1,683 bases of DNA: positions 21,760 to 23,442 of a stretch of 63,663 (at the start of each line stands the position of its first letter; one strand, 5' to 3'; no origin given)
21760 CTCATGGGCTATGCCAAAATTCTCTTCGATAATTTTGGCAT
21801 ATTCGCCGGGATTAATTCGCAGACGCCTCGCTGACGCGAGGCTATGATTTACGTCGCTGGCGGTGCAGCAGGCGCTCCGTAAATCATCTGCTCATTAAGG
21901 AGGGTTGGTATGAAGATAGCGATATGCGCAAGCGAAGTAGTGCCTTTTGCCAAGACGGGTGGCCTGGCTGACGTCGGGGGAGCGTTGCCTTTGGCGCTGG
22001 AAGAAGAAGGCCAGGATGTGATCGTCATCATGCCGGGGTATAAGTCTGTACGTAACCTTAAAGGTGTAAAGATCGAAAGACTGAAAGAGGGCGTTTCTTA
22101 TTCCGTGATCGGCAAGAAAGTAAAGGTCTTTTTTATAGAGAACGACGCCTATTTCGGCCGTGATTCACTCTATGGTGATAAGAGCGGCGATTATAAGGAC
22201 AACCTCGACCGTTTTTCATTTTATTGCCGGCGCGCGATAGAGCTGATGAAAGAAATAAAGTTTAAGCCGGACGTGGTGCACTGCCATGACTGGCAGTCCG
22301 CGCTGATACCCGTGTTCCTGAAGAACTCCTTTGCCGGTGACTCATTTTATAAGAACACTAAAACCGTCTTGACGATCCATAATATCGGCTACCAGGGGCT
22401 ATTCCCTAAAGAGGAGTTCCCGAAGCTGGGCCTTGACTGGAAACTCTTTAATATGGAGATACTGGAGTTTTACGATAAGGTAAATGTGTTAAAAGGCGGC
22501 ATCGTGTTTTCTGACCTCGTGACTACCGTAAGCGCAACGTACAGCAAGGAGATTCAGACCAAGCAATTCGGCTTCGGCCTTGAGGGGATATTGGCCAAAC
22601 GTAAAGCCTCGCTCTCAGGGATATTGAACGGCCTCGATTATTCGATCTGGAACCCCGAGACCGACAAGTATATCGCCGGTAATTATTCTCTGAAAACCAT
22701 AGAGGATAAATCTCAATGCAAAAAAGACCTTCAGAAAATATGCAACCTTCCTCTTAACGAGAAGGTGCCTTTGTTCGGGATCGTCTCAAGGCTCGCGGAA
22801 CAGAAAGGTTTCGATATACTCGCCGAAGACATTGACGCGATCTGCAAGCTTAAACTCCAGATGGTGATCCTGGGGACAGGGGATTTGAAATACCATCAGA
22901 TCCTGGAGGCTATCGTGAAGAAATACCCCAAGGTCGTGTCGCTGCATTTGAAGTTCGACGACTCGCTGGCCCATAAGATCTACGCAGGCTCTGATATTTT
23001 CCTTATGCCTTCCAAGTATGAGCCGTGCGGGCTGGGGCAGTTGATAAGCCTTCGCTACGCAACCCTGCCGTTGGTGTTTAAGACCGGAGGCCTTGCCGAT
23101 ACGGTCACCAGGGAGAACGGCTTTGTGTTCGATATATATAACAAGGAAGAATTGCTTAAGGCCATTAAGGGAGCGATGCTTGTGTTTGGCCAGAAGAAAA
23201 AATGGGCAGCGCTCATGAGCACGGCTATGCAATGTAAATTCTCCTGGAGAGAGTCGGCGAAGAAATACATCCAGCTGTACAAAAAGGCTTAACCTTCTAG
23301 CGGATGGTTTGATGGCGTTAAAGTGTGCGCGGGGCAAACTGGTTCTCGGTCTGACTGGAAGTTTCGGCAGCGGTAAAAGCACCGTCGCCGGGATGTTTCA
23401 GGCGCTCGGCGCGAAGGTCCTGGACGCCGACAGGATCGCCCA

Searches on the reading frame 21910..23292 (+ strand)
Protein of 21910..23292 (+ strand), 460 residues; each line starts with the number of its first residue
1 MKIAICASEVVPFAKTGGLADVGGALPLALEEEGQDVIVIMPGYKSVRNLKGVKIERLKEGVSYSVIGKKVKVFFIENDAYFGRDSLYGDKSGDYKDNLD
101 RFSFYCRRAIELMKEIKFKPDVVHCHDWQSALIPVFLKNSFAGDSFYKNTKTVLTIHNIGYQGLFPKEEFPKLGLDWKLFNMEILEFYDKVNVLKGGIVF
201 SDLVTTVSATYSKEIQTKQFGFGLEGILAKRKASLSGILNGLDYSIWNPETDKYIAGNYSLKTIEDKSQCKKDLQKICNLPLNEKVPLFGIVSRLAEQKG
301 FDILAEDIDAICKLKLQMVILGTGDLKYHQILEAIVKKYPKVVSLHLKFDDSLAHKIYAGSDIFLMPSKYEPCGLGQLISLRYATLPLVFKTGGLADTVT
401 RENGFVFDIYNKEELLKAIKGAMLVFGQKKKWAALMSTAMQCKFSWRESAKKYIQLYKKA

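Call 11: find_related_loci(query=window:21910-23289:+, collection=genome_contigs, flank=4000)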
Query window:21910-23289:+ (460 aa) in genome_contigs; peptide patterns used: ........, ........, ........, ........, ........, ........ (x = any residue, [..] = any of these).
229 stretches matched a pattern; 163 encode a relative of the query (tblastn E <= 1e-3); the best 80 are kept; 80 distinct loci.
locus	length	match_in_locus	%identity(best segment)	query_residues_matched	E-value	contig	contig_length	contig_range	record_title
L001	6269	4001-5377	71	1-460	0e+0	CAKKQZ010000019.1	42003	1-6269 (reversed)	Omnitrophica bacterium GWA2_41_15 isolate Hainich-H51-bin231-1 genome assembly, contig: H51-bin231_1_Hain_H51_02um_R1_26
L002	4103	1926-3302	67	1-460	0e+0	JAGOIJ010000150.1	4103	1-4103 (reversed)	MAG: Candidatus Omnitrophota bacterium isolate Go_SlDig_bin_191 Go_SlDig_78115_length_4103_cov_5.253521, whole genome sh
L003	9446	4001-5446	48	1-458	1e-151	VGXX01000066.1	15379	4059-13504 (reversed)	MAG: Planctomycetota bacterium isolate M_DeepCast_100m_m2_243 M_DeepCast_100m_m2_243_Ga0194119_10007473, whole genome sh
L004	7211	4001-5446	48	1-458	3e-151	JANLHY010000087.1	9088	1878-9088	MAG: Candidatus Brocadiaceae bacterium isolate S40-1 k99_321814, whole genome shotgun sequence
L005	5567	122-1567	47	1-458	2e-147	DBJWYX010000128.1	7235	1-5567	MAG TPA_asm: Candidatus Wunengus sp. YC64 NODE_4292_length_7235_cov_6.006128, whole genome shotgun sequence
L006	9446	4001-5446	47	1-458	6e-147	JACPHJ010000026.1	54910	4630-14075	MAG: Planctomycetota bacterium isolate NC_groundwater_411_Ag_B-0.1um_42_12 GD18-4_B1_scaffold_196470, whole genome shotg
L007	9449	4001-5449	46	1-459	2e-145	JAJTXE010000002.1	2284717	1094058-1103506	MAG: Candidatus Brocadia sp. isolate DTUAMX2 2-Genome30, whole genome shotgun sequence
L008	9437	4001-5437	48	1-460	1e-144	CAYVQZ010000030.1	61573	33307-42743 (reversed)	MAG TPA_asm: uncultured bacterium isolate binchicken_co17_451 genome assembly, contig: NODE_1511_length_61573_cov_26.686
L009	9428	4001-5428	47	1-459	7e-144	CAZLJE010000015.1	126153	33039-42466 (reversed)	MAG TPA_asm: uncultured Terriglobales bacterium isolate SRP272529_co2_10 genome assembly, contig: NODE_126_length_126153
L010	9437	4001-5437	47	1-460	4e-143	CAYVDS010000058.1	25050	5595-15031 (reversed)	MAG TPA_asm: uncultured bacterium isolate binchicken_co232_148 genome assembly, contig: NODE_3620_length_25050_cov_4.443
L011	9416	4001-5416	47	1-460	2e-140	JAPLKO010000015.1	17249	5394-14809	MAG: Candidatus Firestonebacteria bacterium isolate LacPavin_0920_WC57_MAG_42_10 LacPavin_0920_WC57_scaffold_117911, who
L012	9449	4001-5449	46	1-459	1e-139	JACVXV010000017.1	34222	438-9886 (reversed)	MAG: Candidatus Brocadiaceae bacterium isolate B4_bin.26 scaffold_174, whole genome shotgun sequence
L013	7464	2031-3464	47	1-460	3e-139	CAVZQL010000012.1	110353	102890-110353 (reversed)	MAG: uncultured Acidobacteriota bacterium isolate MFD05705.bin.1.234 genome assembly, contig: contig_63835, whole genome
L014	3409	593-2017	44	1-459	2e-143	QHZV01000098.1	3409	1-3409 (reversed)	MAG: Acidobacteria bacterium isolate gp1 AA146 14_0903_13_20cm_scaffold_17485_curated, whole genome shotgun sequence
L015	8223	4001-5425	44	1-459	5e-137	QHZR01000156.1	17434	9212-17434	MAG: Acidobacteria bacterium isolate gp1 AA150 14_1009_16_40cm_scaffold_14336_curated, whole genome shotgun sequence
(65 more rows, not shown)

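Call 18: find_encoding_contigs(protein=window:21910-23292:+, flank=10000, max_places=10)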
Protein window:21910-23292:+ (460 aa): 11 contigs read that carry it; 7 places shown.
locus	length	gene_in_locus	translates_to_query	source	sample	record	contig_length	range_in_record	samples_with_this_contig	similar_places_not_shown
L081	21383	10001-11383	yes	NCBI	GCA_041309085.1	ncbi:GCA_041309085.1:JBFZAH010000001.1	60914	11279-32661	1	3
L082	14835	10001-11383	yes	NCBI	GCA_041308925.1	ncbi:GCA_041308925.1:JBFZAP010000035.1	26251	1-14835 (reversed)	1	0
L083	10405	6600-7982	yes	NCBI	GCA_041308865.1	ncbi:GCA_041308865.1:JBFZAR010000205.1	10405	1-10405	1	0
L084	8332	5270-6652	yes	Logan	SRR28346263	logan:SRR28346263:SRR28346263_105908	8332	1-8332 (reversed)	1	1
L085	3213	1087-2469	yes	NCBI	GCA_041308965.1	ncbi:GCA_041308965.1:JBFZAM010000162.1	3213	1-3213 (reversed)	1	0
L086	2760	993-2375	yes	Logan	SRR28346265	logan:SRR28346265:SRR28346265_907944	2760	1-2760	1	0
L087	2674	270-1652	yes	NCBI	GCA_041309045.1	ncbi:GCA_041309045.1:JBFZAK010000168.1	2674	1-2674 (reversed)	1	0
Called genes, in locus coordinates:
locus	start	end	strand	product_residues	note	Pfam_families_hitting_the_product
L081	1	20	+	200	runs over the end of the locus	PF01351:RNase_HII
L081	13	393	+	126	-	PF02021:UPF0102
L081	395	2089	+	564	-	PF01268:FTHFS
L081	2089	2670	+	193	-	PF04961:FTCD_C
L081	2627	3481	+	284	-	PF00763:THF_DHG_CYH, PF02882:THF_DHG_CYH_C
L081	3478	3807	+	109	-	PF04342:DMT_6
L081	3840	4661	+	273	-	-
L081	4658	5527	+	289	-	PF02219:MTHFR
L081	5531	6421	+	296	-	PF07992:Pyr_redox_2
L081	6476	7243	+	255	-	PF21033:RMD1-3 (faint), PF13176:TPR_7 (faint), PF13181:TPR_8 (faint), PF00515:TPR_1 (weak), PF13424:TPR_12, PF13414:TPR_11, PF00515:TPR_1 (weak), PF13414:TPR_11 (weak), +5 more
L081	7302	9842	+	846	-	PF02739:5_3_exonuc_N, PF01367:5_3_exonuc, PF22619:DNA_polI_exo1, PF00476:DNA_pol_A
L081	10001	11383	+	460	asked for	PF08323:Glyco_transf_5, PF13439:Glyco_transf_4 (faint), PF00534:Glycos_transf_1, PF13692:Glyco_trans_1_4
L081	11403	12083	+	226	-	PF01121:CoaE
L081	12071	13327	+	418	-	PF07498:Rho_N, PF07497:Rho_RNA_bind, PF00006:ATP-synt_ab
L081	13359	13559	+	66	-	PF01197:Ribosomal_L31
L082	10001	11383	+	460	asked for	PF08323:Glyco_transf_5, PF13439:Glyco_transf_4 (faint), PF00534:Glycos_transf_1, PF13692:Glyco_trans_1_4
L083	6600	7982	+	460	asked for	PF08323:Glyco_transf_5, PF13439:Glyco_transf_4 (faint), PF00534:Glycos_transf_1, PF13692:Glyco_trans_1_4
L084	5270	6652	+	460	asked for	PF08323:Glyco_transf_5, PF13439:Glyco_transf_4 (faint), PF00534:Glycos_transf_1, PF13692:Glyco_trans_1_4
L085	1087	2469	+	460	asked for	PF08323:Glyco_transf_5, PF13439:Glyco_transf_4 (faint), PF00534:Glycos_transf_1, PF13692:Glyco_trans_1_4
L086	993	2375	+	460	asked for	PF08323:Glyco_transf_5, PF13439:Glyco_transf_4 (faint), PF00534:Glycos_transf_1, PF13692:Glyco_trans_1_4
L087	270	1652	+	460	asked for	PF08323:Glyco_transf_5, PF13439:Glyco_transf_4 (faint), PF00534:Glycos_transf_1, PF13692:Glyco_trans_1_4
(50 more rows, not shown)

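Call 19: find_homologous_proteins(query=window:21910-23289:+, max_evalue=1e-100)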
Query window:21910-23289:+ (460 aa): 7224 proteins with E <= 1e-100 among 8000 candidates; the best 120 are listed.
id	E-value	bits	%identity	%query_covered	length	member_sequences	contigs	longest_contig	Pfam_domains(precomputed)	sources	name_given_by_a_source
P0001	0.0e+0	1038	100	100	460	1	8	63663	PF00534.27,PF08323.18,PF13439.13,PF13692.13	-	-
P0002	0.0e+0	1029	99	100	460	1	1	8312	PF00534.27,PF08323.18,PF13439.13,PF13692.13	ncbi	-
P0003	6.3e-250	848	80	100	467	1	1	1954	PF00534.27,PF08323.18,PF13692.13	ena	-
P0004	1.3e-242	824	76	98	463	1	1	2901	PF00534.27,PF08323.18,PF13692.13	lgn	-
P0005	2.1e-241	820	76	100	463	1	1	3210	PF00534.27,PF08323.18,PF13692.13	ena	-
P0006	6.5e-237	805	75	100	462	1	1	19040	PF00534.27,PF08323.18,PF13692.13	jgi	jgi:starch synthase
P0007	3.0e-236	803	73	100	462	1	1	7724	PF00534.27,PF08323.18,PF13439.13,PF13692.13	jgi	jgi:starch synthase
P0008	3.8e-235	799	74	100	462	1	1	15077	PF00534.27,PF08323.18,PF13439.13,PF13692.13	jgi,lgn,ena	-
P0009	7.2e-235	798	74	100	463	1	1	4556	PF00534.27,PF08323.18,PF13439.13,PF20706.4,PF13692.13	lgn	-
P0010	4.0e-234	796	73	100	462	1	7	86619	PF00534.27,PF08323.18,PF13692.13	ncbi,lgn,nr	ncbi:MAG: glycogen synthase GlgA [Candidatus Omnitrophota bacterium]|nr:glycogen synthase GlgA [Cand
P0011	4.5e-234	796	73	100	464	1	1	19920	PF00534.27,PF08323.18,PF13692.13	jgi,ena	-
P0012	6.0e-234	795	73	100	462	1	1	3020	PF00534.27,PF08323.18,PF13692.13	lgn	-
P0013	3.0e-233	793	72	100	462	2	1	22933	PF00534.27,PF08323.18,PF13439.13,PF13692.13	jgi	-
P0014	7.0e-233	792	72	100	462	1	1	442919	PF00534.27,PF08323.18,PF13692.13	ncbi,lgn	-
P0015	1.4e-232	791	74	100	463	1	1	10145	PF00534.27,PF08323.18,PF13692.13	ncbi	-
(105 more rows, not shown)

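Call 21: find_encoding_contigs(protein=P0002, flank=3000, max_places=4)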
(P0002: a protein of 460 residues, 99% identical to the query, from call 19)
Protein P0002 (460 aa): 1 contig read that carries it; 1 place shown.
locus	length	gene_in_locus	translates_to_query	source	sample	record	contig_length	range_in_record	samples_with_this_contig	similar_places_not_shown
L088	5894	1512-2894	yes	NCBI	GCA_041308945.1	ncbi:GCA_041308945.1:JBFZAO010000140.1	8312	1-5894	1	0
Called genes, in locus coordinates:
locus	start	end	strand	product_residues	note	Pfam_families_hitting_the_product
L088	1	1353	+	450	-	?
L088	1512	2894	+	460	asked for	PF08323:Glyco_transf_5, PF13439:Glyco_transf_4 (faint), PF00534:Glycos_transf_1, PF13692:Glyco_trans_1_4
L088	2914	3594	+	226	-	PF01121:CoaE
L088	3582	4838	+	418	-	PF07498:Rho_N, PF07497:Rho_RNA_bind, PF00006:ATP-synt_ab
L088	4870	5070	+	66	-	PF01197:Ribosomal_L31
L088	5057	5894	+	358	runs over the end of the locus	PF03462:PCRF, PF00472:RF-1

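Call 22: find_encoding_contigs(protein=P0003, flank=3000, max_places=4)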
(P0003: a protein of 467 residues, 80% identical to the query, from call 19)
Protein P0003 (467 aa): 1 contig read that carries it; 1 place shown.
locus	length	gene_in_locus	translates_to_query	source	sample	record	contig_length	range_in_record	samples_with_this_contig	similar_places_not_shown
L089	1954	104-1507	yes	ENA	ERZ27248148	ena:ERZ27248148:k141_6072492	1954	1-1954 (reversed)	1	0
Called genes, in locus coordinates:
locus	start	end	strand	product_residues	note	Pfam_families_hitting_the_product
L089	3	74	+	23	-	?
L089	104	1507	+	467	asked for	PF08323:Glyco_transf_5, PF00534:Glycos_transf_1, PF13692:Glyco_trans_1_4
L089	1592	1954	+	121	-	?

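Call 23: find_encoding_contigs(protein=P0005, flank=3000, max_places=4)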
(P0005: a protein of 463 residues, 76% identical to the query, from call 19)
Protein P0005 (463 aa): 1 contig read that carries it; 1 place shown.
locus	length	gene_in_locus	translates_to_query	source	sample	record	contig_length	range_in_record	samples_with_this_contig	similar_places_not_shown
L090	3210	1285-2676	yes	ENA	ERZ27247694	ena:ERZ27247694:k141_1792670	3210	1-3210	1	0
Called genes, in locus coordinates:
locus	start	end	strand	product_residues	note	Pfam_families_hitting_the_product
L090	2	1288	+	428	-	?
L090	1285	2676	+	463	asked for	PF08323:Glyco_transf_5, PF00534:Glycos_transf_1, PF13692:Glyco_trans_1_4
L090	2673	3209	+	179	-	?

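Call 24: find_encoding_contigs(protein=P0004, flank=3000, max_places=4)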
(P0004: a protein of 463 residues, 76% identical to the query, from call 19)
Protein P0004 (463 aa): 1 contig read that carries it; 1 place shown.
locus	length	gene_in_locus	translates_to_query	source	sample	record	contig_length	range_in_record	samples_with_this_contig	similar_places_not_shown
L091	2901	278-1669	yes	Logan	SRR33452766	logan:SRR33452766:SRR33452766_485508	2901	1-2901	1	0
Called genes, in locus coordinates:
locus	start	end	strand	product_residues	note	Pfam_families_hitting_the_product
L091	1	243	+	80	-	?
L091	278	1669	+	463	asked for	PF08323:Glyco_transf_5, PF00534:Glycos_transf_1, PF13692:Glyco_trans_1_4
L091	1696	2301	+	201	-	PF01121:CoaE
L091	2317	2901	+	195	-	?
